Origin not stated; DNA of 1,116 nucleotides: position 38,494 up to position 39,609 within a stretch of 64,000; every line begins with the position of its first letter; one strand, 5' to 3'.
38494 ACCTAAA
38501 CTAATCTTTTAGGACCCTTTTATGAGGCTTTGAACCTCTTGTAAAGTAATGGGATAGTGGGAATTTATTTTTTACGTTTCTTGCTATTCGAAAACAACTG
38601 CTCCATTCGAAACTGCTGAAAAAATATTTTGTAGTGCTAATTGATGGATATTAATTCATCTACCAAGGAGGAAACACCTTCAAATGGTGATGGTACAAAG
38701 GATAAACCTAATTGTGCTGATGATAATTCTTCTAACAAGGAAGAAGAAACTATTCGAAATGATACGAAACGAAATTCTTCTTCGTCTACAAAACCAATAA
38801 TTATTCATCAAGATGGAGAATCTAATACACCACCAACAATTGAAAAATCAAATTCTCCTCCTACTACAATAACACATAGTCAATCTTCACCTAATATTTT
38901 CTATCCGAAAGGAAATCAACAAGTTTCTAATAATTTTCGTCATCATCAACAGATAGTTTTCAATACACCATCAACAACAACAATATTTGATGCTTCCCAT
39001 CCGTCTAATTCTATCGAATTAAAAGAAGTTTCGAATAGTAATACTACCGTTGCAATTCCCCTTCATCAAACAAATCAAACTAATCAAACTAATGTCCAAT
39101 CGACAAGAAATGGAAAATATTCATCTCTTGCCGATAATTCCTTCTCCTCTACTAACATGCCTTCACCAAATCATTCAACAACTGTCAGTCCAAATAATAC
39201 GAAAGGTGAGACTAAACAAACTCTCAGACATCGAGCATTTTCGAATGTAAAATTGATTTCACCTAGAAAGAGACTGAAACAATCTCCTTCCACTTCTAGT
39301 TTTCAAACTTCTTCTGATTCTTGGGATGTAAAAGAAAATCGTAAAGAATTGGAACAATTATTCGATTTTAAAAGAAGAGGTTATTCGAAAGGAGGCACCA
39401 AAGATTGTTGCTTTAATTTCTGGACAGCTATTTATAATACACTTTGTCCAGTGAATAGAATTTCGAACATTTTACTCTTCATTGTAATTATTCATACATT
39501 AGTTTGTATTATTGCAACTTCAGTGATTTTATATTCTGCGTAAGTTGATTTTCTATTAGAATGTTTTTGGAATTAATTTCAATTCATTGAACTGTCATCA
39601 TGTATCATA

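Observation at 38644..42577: Receptor-type nucleotidyl cyclase with a large extracytoplasmic sensor-like domain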

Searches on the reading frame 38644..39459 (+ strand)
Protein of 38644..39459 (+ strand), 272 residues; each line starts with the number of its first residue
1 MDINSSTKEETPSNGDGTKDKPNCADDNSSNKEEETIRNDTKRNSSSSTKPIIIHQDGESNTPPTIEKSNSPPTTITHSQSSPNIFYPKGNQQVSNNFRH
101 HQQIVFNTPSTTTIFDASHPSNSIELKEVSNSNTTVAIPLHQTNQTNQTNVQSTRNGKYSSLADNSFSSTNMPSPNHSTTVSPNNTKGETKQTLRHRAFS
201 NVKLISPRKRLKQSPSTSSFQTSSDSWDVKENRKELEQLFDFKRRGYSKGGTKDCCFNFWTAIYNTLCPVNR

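Call 9: search_protein_families(library=pfam, proteins=[window:38644-39459:+], max_evalue=10)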
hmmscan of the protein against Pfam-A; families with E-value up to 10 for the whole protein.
seq(272 aa): 1 family
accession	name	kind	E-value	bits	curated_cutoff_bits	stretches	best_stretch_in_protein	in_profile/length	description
PF06691.16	DUF1189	-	0.76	9.7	28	1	81-168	62-139/244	Protein of unknown function (DUF1189)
